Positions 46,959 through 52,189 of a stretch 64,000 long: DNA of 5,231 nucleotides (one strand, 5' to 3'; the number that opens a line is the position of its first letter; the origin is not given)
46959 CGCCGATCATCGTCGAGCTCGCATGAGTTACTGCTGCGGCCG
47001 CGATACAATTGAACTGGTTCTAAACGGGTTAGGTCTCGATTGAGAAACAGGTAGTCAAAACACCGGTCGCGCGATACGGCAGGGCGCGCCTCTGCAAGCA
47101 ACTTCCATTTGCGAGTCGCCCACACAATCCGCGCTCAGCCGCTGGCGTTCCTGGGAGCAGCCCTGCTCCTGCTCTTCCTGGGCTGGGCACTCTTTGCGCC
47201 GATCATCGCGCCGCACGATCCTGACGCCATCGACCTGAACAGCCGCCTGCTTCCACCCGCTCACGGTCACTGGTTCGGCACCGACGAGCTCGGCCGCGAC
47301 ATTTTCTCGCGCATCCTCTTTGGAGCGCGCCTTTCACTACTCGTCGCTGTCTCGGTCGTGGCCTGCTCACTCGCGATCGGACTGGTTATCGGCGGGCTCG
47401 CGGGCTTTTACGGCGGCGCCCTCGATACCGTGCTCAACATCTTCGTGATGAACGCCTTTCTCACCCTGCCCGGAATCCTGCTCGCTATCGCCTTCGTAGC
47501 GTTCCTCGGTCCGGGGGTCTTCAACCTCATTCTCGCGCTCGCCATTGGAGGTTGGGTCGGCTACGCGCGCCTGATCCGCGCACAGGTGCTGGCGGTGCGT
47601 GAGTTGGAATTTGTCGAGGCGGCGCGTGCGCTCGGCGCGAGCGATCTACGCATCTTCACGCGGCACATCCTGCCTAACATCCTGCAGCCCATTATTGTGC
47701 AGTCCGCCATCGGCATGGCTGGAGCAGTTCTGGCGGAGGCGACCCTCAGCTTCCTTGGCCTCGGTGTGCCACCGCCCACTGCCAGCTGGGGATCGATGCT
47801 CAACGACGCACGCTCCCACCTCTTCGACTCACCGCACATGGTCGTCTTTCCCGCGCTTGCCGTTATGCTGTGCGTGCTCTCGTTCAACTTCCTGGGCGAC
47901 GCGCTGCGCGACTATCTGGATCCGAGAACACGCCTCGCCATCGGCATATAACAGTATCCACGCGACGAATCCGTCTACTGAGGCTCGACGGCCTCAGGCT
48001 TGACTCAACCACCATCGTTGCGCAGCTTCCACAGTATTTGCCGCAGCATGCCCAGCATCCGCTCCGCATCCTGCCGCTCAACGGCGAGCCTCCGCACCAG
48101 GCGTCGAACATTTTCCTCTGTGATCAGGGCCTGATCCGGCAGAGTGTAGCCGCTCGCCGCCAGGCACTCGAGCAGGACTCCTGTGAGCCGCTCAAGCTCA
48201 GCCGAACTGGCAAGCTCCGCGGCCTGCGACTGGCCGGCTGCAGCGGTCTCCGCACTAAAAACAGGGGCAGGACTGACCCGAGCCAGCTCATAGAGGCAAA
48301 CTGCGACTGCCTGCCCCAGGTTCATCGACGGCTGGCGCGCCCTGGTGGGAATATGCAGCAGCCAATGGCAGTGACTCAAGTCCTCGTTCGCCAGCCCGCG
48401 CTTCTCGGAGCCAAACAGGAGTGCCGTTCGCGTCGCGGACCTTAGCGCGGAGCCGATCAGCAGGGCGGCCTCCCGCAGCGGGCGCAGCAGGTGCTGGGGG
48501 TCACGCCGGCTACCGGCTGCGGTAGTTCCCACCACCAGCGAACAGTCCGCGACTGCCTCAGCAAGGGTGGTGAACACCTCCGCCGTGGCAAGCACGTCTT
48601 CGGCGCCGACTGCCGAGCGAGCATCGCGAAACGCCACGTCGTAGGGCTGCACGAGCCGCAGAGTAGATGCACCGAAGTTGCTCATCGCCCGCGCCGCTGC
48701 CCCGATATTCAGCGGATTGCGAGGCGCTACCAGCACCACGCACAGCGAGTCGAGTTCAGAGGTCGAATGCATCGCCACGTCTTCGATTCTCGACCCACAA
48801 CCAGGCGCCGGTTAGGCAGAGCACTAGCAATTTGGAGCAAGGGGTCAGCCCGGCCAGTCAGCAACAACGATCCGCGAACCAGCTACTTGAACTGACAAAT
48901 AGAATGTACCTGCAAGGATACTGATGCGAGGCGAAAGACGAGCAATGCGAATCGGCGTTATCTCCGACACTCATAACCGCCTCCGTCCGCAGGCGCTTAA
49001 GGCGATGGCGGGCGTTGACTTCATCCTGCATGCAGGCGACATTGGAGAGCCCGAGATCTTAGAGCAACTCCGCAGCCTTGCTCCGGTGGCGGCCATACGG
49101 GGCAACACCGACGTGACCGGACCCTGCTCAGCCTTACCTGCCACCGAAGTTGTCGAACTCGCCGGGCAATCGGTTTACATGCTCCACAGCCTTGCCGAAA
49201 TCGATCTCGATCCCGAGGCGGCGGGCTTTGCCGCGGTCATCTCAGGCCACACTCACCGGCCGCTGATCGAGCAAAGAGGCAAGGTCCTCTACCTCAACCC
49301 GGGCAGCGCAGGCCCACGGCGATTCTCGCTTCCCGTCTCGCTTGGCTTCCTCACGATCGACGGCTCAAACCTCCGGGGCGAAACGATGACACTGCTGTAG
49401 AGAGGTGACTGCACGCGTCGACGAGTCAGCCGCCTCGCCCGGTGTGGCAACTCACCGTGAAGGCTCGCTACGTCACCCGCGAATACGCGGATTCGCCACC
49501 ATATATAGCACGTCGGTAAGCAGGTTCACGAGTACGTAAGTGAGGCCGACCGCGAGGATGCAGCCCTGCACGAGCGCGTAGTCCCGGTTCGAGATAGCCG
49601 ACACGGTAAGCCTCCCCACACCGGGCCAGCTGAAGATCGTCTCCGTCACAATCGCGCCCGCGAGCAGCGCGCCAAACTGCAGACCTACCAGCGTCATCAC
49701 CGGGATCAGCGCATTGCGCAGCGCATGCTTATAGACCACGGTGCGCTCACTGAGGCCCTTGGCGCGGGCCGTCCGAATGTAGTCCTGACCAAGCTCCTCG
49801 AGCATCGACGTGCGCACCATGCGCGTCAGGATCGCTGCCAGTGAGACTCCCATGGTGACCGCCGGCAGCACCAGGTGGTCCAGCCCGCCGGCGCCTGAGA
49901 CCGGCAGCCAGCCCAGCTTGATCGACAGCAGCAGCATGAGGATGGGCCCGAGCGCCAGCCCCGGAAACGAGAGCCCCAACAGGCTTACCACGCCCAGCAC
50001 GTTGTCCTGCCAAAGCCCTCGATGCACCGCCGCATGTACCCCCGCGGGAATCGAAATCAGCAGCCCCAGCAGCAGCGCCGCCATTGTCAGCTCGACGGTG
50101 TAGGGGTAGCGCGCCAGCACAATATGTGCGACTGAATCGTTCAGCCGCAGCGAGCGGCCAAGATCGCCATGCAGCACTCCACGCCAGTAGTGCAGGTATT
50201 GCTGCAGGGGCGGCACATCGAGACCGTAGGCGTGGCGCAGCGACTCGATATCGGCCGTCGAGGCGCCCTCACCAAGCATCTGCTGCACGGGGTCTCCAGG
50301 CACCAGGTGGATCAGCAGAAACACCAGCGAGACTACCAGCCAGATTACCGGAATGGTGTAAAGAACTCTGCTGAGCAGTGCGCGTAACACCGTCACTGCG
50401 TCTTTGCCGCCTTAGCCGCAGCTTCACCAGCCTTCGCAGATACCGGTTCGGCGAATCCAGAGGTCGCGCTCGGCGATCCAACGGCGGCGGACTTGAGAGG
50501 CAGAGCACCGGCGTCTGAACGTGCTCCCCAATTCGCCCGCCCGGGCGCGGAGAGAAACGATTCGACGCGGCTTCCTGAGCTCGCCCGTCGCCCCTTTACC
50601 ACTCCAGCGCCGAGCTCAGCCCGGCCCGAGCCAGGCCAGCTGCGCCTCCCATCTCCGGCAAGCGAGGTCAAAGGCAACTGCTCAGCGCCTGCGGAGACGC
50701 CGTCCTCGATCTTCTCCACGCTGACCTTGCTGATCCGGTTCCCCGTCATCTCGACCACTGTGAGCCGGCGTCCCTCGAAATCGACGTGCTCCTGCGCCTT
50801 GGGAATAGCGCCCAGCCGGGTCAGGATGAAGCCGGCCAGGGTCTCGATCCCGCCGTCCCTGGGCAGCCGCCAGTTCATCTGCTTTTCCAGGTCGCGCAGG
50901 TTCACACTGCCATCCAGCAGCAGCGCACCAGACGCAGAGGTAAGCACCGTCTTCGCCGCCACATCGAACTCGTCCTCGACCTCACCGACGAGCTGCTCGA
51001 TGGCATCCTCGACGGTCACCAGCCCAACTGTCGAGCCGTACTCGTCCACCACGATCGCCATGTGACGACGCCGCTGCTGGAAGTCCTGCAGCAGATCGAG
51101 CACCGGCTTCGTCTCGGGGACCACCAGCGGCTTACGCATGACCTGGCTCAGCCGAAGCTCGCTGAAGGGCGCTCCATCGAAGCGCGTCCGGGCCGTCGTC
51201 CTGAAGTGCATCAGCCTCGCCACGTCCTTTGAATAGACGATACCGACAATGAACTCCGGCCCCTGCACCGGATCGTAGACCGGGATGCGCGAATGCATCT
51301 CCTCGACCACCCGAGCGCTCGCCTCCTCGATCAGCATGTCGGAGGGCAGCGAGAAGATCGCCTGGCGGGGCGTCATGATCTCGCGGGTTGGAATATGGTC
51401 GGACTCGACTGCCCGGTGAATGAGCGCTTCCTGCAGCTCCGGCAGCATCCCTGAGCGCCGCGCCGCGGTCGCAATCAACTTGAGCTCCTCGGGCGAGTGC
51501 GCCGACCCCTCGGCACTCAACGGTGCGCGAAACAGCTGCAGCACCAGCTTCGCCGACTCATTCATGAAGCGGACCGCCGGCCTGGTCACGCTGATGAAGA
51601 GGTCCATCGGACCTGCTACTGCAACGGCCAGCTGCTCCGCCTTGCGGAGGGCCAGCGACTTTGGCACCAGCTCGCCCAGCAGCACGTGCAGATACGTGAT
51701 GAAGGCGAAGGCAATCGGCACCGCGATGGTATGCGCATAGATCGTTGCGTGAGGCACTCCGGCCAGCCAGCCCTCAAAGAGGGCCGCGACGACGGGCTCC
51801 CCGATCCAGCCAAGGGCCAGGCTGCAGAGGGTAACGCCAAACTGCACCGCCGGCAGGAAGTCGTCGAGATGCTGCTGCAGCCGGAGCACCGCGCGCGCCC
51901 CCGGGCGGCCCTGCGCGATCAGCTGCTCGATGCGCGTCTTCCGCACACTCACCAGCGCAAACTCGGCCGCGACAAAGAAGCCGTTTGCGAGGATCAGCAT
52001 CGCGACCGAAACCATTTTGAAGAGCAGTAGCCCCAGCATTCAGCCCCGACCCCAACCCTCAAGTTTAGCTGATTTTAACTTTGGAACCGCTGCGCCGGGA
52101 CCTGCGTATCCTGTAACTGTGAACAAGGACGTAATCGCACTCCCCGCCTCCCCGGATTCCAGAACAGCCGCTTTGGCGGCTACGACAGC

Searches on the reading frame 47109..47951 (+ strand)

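Call 7: search_protein_families(library=pfam, proteins=[window:47109-47951:+], max_evalue=0.01)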
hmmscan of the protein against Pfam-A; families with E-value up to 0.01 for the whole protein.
window:47109-47951:+ (280 aa): 2 families
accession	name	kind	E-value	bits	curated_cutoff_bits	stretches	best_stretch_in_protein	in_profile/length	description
PF00528.27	BPD_transp_1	-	1.1e-36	126.7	26.4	1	91-275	1-183/184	Binding-protein-dependent transport system inner membrane component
PF12911.12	OppC_N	-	1.8e-08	34.5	23.9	1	6-50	9-53/53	N-terminal TM domain of oligopeptide transport permease C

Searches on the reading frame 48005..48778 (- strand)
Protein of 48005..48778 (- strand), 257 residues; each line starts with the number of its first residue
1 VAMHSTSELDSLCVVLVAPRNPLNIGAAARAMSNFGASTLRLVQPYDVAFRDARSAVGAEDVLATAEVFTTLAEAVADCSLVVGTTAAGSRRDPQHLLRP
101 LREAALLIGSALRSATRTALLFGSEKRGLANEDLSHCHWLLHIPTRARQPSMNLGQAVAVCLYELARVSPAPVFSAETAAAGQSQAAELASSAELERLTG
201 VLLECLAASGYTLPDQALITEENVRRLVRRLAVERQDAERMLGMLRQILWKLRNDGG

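Call 7: search_protein_families(library=pfam, proteins=[window:48005-48778:-], max_evalue=0.01)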
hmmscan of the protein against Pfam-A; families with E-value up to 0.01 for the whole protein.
window:48005-48778:- (257 aa): 1 family
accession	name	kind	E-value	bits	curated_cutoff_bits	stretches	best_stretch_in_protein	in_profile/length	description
PF00588.24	SpoU_methylase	-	1.4e-27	96.9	29.7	1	12-163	2-142/142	SpoU rRNA Methylase family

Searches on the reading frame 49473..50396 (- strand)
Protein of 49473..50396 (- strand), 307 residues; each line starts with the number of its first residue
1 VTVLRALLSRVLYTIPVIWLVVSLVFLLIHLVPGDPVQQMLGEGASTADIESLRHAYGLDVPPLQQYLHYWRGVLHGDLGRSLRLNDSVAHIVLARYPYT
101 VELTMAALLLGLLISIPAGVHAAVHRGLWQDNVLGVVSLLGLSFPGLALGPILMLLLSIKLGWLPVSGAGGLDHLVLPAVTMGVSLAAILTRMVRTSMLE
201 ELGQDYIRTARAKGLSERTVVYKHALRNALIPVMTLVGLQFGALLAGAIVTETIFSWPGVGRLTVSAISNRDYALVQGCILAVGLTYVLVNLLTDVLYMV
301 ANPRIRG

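Call 7: search_protein_families(library=pfam, proteins=[window:49473-50396:-], max_evalue=0.01)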
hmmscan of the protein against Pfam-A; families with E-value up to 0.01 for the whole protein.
window:49473-50396:- (307 aa): 2 families
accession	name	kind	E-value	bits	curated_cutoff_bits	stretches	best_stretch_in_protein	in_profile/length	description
PF00528.27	BPD_transp_1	-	1.9e-44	152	26.4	1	116-306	2-183/184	Binding-protein-dependent transport system inner membrane component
PF19300.4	BPD_transp_1_N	-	1.1e-11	45.4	23.8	1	4-104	2-114/114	Binding-prot-dependent transport system membrane comp, N-term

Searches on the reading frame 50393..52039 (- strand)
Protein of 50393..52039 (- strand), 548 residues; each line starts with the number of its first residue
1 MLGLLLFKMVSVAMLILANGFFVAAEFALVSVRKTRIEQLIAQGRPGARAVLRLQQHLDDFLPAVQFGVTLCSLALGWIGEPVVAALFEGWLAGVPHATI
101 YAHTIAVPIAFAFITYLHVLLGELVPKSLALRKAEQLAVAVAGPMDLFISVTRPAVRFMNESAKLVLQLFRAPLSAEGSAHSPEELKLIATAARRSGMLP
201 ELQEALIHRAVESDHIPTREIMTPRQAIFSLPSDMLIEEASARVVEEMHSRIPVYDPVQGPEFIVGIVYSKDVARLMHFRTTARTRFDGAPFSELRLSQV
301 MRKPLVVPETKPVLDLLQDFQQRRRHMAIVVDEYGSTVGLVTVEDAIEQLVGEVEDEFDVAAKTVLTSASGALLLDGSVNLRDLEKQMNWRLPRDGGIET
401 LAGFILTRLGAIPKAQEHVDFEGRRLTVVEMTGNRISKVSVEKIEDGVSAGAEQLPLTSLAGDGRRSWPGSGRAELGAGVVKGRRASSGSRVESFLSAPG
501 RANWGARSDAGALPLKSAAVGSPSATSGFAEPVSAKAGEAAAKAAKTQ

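Call 7: search_protein_families(library=pfam, proteins=[window:50393-52039:-], max_evalue=0.01)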
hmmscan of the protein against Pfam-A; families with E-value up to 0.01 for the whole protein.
window:50393-52039:- (548 aa): 3 families
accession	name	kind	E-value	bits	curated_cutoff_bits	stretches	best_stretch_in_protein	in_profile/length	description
PF01595.25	CNNM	-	1.9e-49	168.2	28.4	1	13-201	4-179/181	Cyclin M transmembrane N-terminal domain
PF03471.22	CorC_HlyC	-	5.4e-21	74.8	27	1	370-444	5-80/81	Transporter associated domain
PF00571.33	CBS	-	1.6e-15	57.6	24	2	298-351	2-56/57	CBS domain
